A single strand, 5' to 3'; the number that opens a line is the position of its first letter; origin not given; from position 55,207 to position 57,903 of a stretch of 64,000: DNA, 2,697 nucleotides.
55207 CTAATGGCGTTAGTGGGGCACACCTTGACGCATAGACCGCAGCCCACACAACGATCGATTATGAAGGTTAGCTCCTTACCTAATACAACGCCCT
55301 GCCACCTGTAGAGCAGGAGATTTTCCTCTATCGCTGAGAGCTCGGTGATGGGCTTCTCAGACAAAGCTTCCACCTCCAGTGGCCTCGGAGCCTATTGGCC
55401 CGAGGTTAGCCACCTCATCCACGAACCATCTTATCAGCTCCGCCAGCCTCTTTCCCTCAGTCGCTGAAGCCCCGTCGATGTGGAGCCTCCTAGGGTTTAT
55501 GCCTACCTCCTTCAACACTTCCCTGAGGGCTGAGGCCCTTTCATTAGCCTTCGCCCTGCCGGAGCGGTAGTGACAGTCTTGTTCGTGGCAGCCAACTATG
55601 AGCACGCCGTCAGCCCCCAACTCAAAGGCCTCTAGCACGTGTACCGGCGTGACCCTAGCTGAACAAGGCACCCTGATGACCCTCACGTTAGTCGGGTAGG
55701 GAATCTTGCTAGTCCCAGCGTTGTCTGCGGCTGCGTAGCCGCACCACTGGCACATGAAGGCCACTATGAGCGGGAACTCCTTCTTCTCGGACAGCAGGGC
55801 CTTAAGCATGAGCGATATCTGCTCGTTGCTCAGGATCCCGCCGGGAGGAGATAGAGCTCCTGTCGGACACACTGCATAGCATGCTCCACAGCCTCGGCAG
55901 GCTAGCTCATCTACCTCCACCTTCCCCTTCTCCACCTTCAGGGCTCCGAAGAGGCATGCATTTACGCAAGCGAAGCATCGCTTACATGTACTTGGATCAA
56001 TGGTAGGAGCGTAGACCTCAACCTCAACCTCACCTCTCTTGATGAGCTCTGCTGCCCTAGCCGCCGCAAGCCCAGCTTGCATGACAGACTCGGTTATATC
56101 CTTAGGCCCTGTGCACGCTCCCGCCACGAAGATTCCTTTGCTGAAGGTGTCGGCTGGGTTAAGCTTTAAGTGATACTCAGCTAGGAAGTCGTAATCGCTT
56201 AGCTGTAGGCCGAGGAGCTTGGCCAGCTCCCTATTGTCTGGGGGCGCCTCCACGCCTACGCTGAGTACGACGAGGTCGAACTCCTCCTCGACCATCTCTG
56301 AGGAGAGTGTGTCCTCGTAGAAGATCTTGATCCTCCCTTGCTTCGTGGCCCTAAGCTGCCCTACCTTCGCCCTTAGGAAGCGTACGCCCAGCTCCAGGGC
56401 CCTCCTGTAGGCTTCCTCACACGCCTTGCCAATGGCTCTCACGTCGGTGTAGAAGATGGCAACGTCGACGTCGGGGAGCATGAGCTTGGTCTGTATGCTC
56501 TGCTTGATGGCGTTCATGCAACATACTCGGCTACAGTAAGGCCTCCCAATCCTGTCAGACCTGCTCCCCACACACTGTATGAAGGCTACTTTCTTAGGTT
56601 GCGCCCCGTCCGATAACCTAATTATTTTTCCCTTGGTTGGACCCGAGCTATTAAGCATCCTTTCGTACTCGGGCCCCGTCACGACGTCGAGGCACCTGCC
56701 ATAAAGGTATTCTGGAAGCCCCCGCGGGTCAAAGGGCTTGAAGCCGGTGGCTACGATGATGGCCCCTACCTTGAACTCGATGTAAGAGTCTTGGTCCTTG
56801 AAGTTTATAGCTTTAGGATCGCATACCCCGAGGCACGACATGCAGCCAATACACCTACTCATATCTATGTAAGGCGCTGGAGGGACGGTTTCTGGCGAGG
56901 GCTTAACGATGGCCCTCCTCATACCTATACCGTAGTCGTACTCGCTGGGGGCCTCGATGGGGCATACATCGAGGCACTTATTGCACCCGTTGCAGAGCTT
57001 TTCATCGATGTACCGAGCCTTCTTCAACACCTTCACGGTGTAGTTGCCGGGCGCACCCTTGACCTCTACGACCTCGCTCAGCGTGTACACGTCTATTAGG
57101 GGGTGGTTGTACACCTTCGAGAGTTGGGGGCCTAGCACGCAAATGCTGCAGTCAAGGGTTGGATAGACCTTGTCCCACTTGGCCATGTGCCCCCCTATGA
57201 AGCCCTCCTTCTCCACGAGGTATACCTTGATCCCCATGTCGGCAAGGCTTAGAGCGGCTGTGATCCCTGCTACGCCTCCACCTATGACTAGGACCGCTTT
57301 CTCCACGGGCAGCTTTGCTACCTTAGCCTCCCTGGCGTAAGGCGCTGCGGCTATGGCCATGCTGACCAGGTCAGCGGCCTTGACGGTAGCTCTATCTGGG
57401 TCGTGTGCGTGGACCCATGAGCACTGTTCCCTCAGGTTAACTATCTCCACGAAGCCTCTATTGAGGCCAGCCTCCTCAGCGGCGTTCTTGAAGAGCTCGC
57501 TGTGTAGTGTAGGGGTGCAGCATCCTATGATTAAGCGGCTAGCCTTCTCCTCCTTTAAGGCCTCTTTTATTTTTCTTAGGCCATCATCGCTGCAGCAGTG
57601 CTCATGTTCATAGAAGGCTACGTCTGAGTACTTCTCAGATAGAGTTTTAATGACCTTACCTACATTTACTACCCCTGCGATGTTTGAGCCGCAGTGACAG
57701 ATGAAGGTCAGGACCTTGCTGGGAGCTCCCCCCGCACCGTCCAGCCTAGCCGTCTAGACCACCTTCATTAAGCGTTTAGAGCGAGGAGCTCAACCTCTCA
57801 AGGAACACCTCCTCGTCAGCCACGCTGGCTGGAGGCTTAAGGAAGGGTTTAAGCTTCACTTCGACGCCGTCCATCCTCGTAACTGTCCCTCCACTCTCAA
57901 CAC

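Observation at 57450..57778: hdrA: perfectly placed ATG followed by an in-frame TAG at codon 5; conserved N-terminal Fe-S domain lies upstream of the first canonical start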

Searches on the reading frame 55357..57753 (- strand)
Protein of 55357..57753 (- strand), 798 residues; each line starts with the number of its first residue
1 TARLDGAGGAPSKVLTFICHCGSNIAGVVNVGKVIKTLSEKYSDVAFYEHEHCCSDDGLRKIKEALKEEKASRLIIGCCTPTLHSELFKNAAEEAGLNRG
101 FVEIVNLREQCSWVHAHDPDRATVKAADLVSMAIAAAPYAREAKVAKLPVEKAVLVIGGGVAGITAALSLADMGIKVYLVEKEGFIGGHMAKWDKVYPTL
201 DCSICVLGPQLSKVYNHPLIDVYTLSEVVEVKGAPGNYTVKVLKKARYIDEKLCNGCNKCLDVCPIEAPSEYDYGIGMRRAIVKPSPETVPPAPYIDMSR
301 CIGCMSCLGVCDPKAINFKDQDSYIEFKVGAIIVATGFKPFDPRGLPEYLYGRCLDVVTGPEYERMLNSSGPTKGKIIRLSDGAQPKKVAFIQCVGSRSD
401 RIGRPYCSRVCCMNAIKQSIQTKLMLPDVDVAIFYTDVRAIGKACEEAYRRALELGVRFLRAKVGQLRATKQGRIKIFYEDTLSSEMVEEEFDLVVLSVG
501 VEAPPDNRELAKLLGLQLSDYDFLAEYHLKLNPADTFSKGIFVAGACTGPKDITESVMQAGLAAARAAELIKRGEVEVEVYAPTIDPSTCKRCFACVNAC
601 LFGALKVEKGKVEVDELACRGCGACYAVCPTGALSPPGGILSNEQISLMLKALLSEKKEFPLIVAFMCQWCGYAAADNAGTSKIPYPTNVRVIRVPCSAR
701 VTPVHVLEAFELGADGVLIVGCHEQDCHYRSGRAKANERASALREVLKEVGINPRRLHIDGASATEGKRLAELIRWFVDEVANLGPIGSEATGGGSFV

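Call 5: search_protein_families(library=pfam, proteins=[window:55357-57753:-])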
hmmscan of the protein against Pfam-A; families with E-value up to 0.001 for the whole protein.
window:55357-57753:- (798 aa): 19 families
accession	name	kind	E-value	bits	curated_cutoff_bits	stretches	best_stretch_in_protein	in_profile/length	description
PF02662.21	FlpD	-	6.1e-48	162.3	22.3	1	663-785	1-123/123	Methyl-viologen-reducing hydrogenase, delta subunit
PF12837.12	Fer4_6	-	1.2e-18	66.5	25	3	611-634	1-24/24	4Fe-4S binding domain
PF00037.32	Fer4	-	1.1e-16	60.3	21.1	3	612-634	1-23/24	4Fe-4S binding domain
PF12797.12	Fer4_2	-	1.7e-14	53.1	24.5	2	611-631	2-22/22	4Fe-4S binding domain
PF13237.11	Fer4_10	-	5.4e-14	52.3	25.5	2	583-630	2-53/53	4Fe-4S dicluster domain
PF12838.12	Fer4_7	-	9.2e-14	52.1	27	2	589-633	1-52/52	4Fe-4S dicluster domain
PF13187.11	Fer4_9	-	2.2e-13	50.4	27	2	254-316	2-52/52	4Fe-4S dicluster domain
PF07992.20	Pyr_redox_2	-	3.5e-13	50.1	26.1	2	153-185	2-35/291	Pyridine nucleotide-disulphide oxidoreductase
PF14697.11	Fer4_21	-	2.4e-12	47.2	35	1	584-632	2-55/59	4Fe-4S dicluster domain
PF13484.11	Fer4_16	-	1.2e-10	42.4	30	1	619-648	2-32/66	4Fe-4S double cluster binding domain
PF12831.13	FAD_oxidored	-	3.2e-10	40.3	27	1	154-191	2-39/416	FAD dependent oxidoreductase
PF01266.30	DAO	-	5.1e-09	36.6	27.9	1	154-188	2-36/353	FAD dependent oxidoreductase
PF25160.1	LdpA_Fe-S-bd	-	1.5e-08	34.7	27.6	0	587-633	2-42/49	LdpA Fe-S cluster-binding domain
PF13450.12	NAD_binding_8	-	1.8e-07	31.8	21.9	1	156-210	1-50/68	NAD(P)-binding Rossmann-like domain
PF13459.11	Fer4_15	-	2.5e-07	31.7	22.4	0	295-322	2-28/66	4Fe-4S single cluster domain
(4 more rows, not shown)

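Call 6: find_homologous_proteins(query=window:55357-57753:-, max_evalue=1e-30)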
Query window:55357-57753:- (798 aa): 7995 proteins with E <= 1e-30 among 8000 candidates; the best 120 are listed.
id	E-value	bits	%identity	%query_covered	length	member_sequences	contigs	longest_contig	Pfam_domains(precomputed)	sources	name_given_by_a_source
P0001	0.0e+0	1594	100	87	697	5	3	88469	PF14697.12,PF13450.13,PF02662.22,PF07992.21,PF12837.13,PF13484.12,PF12838.13,PF13459.12,PF01134.29,PF12831.14,PF01266.31,PF12797.13,PF00890.31,PF00037.33,PF25160.2,PF13237.12,PF13187.12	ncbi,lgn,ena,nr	ncbi:MAG: disulfide reductase [Thermoprotei archaeon]|nr:MAG: disulfide reductase [Thermoprotei arch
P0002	0.0e+0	1510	81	98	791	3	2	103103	PF14697.12,PF13450.13,PF02662.22,PF07992.21,PF12837.13,PF13484.12,PF12838.13,PF13459.12,PF01134.29,PF12831.14,PF01266.31,PF12797.13,PF00890.31,PF00037.33,PF25160.2,PF13237.12,PF13187.12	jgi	-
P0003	0.0e+0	1410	78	97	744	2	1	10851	PF14697.12,PF13450.13,PF02662.22,PF07992.21,PF12837.13,PF12838.13,PF13459.12,PF01134.29,PF12831.14,PF01266.31,PF12797.13,PF00890.31,PF00037.33,PF13237.12,PF13187.12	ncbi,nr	ncbi:disulfide reductase [Candidatus Geothermarchaeota archaeon ex4572_27]|nr:MAG: disulfide reducta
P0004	0.0e+0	1352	73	97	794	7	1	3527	PF14697.12,PF13450.13,PF02662.22,PF07992.21,PF12837.13,PF13484.12,PF12838.13,PF13459.12,PF01134.29,PF12831.14,PF01266.31,PF12797.13,PF00890.31,PF00037.33,PF25160.2,PF13237.12,PF13187.12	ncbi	ncbi:MAG: hydrogenase iron-sulfur subunit [Candidatus Nezhaarchaeales archaeon]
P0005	0.0e+0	1333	71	99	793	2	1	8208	PF14697.12,PF13450.13,PF02662.22,PF07992.21,PF12837.13,PF13484.12,PF12838.13,PF13459.12,PF12800.13,PF01134.29,PF12831.14,PF01266.31,PF12797.13,PF00890.31,PF00037.33,PF25160.2,PF13237.12,PF13187.12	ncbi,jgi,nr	ncbi:MAG: disulfide reductase [Thermoprotei archaeon]|nr:MAG: disulfide reductase [Thermoprotei arch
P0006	0.0e+0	1301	70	97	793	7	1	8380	PF14697.12,PF13450.13,PF02662.22,PF07992.21,PF12837.13,PF13484.12,PF12838.13,PF13534.12,PF13459.12,PF12831.14,PF01266.31,PF12797.13,PF00890.31,PF00037.33,PF25160.2,PF13237.12,PF13187.12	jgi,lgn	jgi:heterodisulfide reductase subunit A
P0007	0.0e+0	1298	70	97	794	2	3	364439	PF14697.12,PF13450.13,PF02662.22,PF07992.21,PF12837.13,PF13484.12,PF12838.13,PF13459.12,PF01134.29,PF12831.14,PF01266.31,PF12797.13,PF00890.31,PF00037.33,PF13237.12,PF13187.12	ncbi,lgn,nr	ncbi:MAG: hydrogenase iron-sulfur subunit [Candidatus Nezhaarchaeota archaeon]|nr:hydrogenase iron-s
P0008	0.0e+0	1295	70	97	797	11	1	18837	PF14697.12,PF13450.13,PF02662.22,PF07992.21,PF12837.13,PF13484.12,PF12838.13,PF13459.12,PF01494.26,PF12831.14,PF01266.31,PF12797.13,PF00890.31,PF00037.33,PF13237.12,PF13187.12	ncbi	ncbi:MAG: hydrogenase iron-sulfur subunit [Candidatus Nezhaarchaeales archaeon]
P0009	0.0e+0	1286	70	97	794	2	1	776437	PF14697.12,PF13450.13,PF02662.22,PF07992.21,PF12837.13,PF13484.12,PF12838.13,PF13459.12,PF01134.29,PF12831.14,PF01266.31,PF12797.13,PF00890.31,PF00037.33,PF25160.2,PF13237.12,PF13187.12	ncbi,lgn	ncbi:MAG: hydrogenase iron-sulfur subunit [Candidatus Nezhaarchaeales archaeon]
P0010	0.0e+0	1286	69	98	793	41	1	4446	PF14697.12,PF13450.13,PF02662.22,PF07992.21,PF12837.13,PF13484.12,PF12838.13,PF13459.12,PF01134.29,PF12831.14,PF01266.31,PF12797.13,PF00890.31,PF00037.33,PF13237.12,PF13187.12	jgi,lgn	jgi:heterodisulfide reductase subunit A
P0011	0.0e+0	1279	68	98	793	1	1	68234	PF14697.12,PF13450.13,PF02662.22,PF07992.21,PF12837.13,PF13484.12,PF12838.13,PF13459.12,PF12800.13,PF01134.29,PF12831.14,PF01266.31,PF12797.13,PF00890.31,PF00037.33,PF25160.2,PF13237.12,PF13187.12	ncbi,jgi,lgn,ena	-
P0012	0.0e+0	1165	63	98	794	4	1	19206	PF14697.12,PF02662.22,PF07992.21,PF12837.13,PF13484.12,PF12838.13,PF13459.12,PF12831.14,PF01266.31,PF12797.13,PF00037.33,PF25160.2,PF13237.12,PF13183.12,PF13187.12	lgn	-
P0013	0.0e+0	1144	61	97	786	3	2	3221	PF14697.12,PF13450.13,PF02662.22,PF07992.21,PF12837.13,PF13484.12,PF12838.13,PF13459.12,PF01134.29,PF12831.14,PF01266.31,PF12797.13,PF00890.31,PF00037.33,PF25160.2,PF13237.12,PF13183.12,PF13187.12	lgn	-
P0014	0.0e+0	1136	60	98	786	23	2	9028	PF14697.12,PF13450.13,PF02662.22,PF07992.21,PF12837.13,PF12798.13,PF13484.12,PF12838.13,PF13534.12,PF13459.12,PF05834.19,PF12831.14,PF01266.31,PF12797.13,PF00890.31,PF00037.33,PF25160.2,PF13237.12,PF13183.12,PF13187.12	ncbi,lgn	ncbi:MAG: hydrogenase iron-sulfur subunit [Candidatus Methanomethylicia archaeon]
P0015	0.0e+0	1057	57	98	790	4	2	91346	PF14697.12,PF13450.13,PF02662.22,PF07992.21,PF12837.13,PF13484.12,PF12838.13,PF13459.12,PF12831.14,PF01266.31,PF12797.13,PF00890.31,PF00037.33,PF25160.2,PF13237.12,PF13183.12,PF13187.12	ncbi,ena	-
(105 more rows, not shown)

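Call 8: find_encoding_contigs(protein=P0001, flank=3000, max_places=10)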
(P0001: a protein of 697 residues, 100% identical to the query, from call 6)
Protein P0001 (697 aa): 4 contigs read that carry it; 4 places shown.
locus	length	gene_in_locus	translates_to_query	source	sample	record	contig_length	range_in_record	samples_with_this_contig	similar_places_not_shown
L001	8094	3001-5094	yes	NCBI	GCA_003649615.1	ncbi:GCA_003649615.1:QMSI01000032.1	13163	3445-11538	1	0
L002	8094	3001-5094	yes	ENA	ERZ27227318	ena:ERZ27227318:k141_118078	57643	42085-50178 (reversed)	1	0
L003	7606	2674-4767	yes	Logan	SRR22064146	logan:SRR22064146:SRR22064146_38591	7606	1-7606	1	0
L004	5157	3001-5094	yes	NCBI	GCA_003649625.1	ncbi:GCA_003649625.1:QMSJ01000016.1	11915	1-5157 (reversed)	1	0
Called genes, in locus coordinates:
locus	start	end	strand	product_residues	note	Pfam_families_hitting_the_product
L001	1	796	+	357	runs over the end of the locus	PF04055:Radical_SAM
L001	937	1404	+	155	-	PF04060:FeS, PF12838:Fer4_7 (weak), PF14697:Fer4_21 (faint), PF12837:Fer4_6, PF13237:Fer4_10 (weak), PF00037:Fer4, PF12797:Fer4_2 (weak), PF13459:Fer4_15 (faint)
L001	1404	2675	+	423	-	PF00384:Molybdopterin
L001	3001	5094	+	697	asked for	PF00890:FAD_binding_2 (weak), PF01134:GIDA (weak), PF01266:DAO (weak), PF12831:FAD_oxidored, PF13450:NAD_binding_8 (weak), PF13187:Fer4_9 (weak), PF13237:Fer4_10 (weak), PF02662:FlpD, +11 more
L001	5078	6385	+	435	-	PF14697:Fer4_21 (weak), PF00037:Fer4, PF12838:Fer4_7, PF13187:Fer4_9, PF00037:Fer4, PF12838:Fer4_7, PF00037:Fer4, PF12838:Fer4_7, +15 more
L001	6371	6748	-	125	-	PF01568:Molydop_binding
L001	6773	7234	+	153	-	PF13237:Fer4_10, PF00037:Fer4 (faint), PF12797:Fer4_2 (faint), PF12800:Fer4_4 (faint), PF13183:Fer4_8, PF12838:Fer4_7, PF13187:Fer4_9, PF13534:Fer4_17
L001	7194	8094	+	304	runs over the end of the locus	PF02754:CCG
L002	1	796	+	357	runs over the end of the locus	PF04055:Radical_SAM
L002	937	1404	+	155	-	PF04060:FeS, PF12838:Fer4_7 (weak), PF14697:Fer4_21 (faint), PF12837:Fer4_6, PF13237:Fer4_10 (weak), PF00037:Fer4, PF12797:Fer4_2 (weak), PF13459:Fer4_15 (faint)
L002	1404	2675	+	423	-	PF00384:Molybdopterin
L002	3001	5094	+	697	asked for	PF00890:FAD_binding_2 (weak), PF01134:GIDA (weak), PF01266:DAO (weak), PF12831:FAD_oxidored, PF13450:NAD_binding_8 (weak), PF13187:Fer4_9 (weak), PF13237:Fer4_10 (weak), PF02662:FlpD, +11 more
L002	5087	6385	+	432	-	PF14697:Fer4_21 (weak), PF00037:Fer4, PF12838:Fer4_7, PF13187:Fer4_9, PF00037:Fer4, PF12838:Fer4_7, PF00037:Fer4, PF12838:Fer4_7, +15 more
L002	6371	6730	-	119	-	PF01568:Molydop_binding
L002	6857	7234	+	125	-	-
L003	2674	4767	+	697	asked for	PF00890:FAD_binding_2 (weak), PF01134:GIDA (weak), PF01266:DAO (weak), PF12831:FAD_oxidored, PF13450:NAD_binding_8 (weak), PF13187:Fer4_9 (weak), PF13237:Fer4_10 (weak), PF02662:FlpD, +11 more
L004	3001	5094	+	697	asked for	PF00890:FAD_binding_2 (weak), PF01134:GIDA (weak), PF01266:DAO (weak), PF12831:FAD_oxidored, PF13450:NAD_binding_8 (weak), PF13187:Fer4_9 (weak), PF13237:Fer4_10 (weak), PF02662:FlpD, +11 more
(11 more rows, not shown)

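Call 10: find_encoding_contigs(protein=P0002, flank=3000, max_places=4)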
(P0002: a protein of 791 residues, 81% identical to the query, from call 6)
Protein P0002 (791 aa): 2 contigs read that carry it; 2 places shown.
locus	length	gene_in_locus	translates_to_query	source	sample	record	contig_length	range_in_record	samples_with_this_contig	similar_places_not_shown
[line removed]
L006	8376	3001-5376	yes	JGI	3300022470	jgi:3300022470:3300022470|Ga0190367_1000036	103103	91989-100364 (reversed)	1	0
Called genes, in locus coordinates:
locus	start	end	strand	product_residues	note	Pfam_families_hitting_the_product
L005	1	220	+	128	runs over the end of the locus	PF06397:Desulfoferrod_N, PF01880:Desulfoferrodox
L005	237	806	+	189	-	PF00210:Ferritin, PF02915:Rubrerythrin, PF21349:RUBY_RBDX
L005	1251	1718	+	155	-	PF04060:FeS, PF14697:Fer4_21 (faint), PF12838:Fer4_7 (weak), PF13187:Fer4_9 (faint), PF13237:Fer4_10 (faint), PF12797:Fer4_2, PF12837:Fer4_6, PF00037:Fer4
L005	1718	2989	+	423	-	-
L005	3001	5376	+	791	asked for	PF00890:FAD_binding_2 (weak), PF01134:GIDA (weak), PF01266:DAO (weak), PF12831:FAD_oxidored, PF13450:NAD_binding_8 (weak), PF13187:Fer4_9, PF13237:Fer4_10, PF02662:FlpD, +11 more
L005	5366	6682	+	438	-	PF00037:Fer4 (weak), PF12838:Fer4_7, PF13187:Fer4_9, PF12838:Fer4_7 (weak), PF13484:Fer4_16 (weak), PF12838:Fer4_7, PF00037:Fer4, PF12838:Fer4_7, +13 more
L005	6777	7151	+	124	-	-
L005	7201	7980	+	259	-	PF02754:CCG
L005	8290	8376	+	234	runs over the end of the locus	PF01022:HTH_5, PF12840:HTH_20, PF13412:HTH_24 (weak), PF01047:MarR (weak)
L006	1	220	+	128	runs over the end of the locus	PF06397:Desulfoferrod_N, PF01880:Desulfoferrodox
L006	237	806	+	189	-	PF00210:Ferritin, PF02915:Rubrerythrin, PF21349:RUBY_RBDX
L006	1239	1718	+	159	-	PF04060:FeS, PF13187:Fer4_9 (faint), PF13237:Fer4_10 (faint), PF14697:Fer4_21 (faint), PF12838:Fer4_7 (weak), PF00037:Fer4, PF12797:Fer4_2, PF12837:Fer4_6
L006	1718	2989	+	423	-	-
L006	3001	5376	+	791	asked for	PF00890:FAD_binding_2 (weak), PF01134:GIDA (weak), PF01266:DAO (weak), PF12831:FAD_oxidored, PF13450:NAD_binding_8 (weak), PF13187:Fer4_9, PF13237:Fer4_10, PF02662:FlpD, +11 more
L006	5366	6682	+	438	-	PF00037:Fer4 (weak), PF12838:Fer4_7, PF13187:Fer4_9, PF12838:Fer4_7 (weak), PF13484:Fer4_16 (weak), PF12838:Fer4_7, PF00037:Fer4, PF12838:Fer4_7, +13 more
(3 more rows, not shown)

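Call 11: find_encoding_contigs(protein=P0003, flank=3000, max_places=4)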
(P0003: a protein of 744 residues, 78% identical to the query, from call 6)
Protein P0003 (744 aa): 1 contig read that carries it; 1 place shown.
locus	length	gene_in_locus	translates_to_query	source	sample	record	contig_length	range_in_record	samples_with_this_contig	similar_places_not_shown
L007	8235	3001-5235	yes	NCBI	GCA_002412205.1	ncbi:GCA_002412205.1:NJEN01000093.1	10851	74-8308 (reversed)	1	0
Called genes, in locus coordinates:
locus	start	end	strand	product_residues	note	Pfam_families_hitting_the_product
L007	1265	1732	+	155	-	PF04060:FeS, PF13237:Fer4_10 (faint), PF12838:Fer4_7 (weak), PF13187:Fer4_9 (faint), PF12797:Fer4_2, PF12837:Fer4_6, PF00037:Fer4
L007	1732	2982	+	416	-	-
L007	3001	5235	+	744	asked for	PF07992:Pyr_redox_2 (weak), PF00890:FAD_binding_2 (weak), PF01134:GIDA (weak), PF12831:FAD_oxidored, PF13187:Fer4_9, PF00037:Fer4, PF13237:Fer4_10, PF02662:FlpD, +8 more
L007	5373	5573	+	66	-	PF14697:Fer4_21 (weak), PF00037:Fer4, PF12797:Fer4_2 (weak), PF12837:Fer4_6 (weak), PF13237:Fer4_10 (faint), PF13187:Fer4_9 (weak), PF12838:Fer4_7, PF13484:Fer4_16 (faint)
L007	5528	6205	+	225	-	PF13237:Fer4_10 (weak), PF14697:Fer4_21 (weak), PF12838:Fer4_7 (weak), PF13237:Fer4_10 (weak), PF12838:Fer4_7 (weak), PF00037:Fer4, PF12838:Fer4_7, PF00037:Fer4, +8 more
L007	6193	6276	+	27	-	-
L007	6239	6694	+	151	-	PF12838:Fer4_7, PF13187:Fer4_9 (weak), PF13237:Fer4_10 (faint), PF25160:LdpA_Fe-S-bd (faint), PF12837:Fer4_6 (weak), PF00037:Fer4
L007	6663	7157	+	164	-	PF13237:Fer4_10, PF00037:Fer4 (faint), PF12797:Fer4_2 (faint), PF13183:Fer4_8, PF12838:Fer4_7, PF13187:Fer4_9 (weak), PF13534:Fer4_17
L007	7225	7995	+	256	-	PF02754:CCG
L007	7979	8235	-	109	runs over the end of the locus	?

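Call 14: list_cluster_members(proteins=[P0001])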
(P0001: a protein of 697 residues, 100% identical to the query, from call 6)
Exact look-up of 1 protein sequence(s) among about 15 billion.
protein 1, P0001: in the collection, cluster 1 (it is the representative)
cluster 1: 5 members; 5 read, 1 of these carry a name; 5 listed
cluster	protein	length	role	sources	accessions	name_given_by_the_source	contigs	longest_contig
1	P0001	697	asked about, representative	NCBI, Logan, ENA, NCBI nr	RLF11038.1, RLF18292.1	MAG: disulfide reductase [Thermoprotei archaeon]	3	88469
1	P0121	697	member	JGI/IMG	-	-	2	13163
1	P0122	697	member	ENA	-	-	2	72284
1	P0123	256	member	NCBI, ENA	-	-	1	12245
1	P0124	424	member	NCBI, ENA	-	-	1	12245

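Call 16: find_encoding_contigs(protein=P0122, flank=3000, max_places=4)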
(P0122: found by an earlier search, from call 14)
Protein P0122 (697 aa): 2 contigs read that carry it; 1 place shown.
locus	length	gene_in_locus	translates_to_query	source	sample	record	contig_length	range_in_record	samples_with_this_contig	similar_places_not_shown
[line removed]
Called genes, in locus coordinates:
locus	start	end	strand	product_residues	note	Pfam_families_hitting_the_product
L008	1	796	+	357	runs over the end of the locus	PF04055:Radical_SAM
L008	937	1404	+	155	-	PF04060:FeS, PF12838:Fer4_7 (weak), PF14697:Fer4_21 (faint), PF12837:Fer4_6, PF13237:Fer4_10 (weak), PF00037:Fer4, PF12797:Fer4_2 (weak), PF13459:Fer4_15 (faint)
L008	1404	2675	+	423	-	PF00384:Molybdopterin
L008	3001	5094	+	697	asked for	PF00890:FAD_binding_2 (weak), PF01134:GIDA (weak), PF01266:DAO (weak), PF12831:FAD_oxidored, PF13450:NAD_binding_8 (weak), PF13187:Fer4_9 (weak), PF13237:Fer4_10 (weak), PF02662:FlpD, +11 more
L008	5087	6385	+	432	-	PF14697:Fer4_21 (weak), PF00037:Fer4, PF12838:Fer4_7, PF13187:Fer4_9, PF00037:Fer4, PF12838:Fer4_7, PF00037:Fer4, PF12838:Fer4_7, +14 more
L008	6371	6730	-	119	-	PF01568:Molydop_binding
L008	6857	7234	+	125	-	-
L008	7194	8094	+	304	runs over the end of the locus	PF02754:CCG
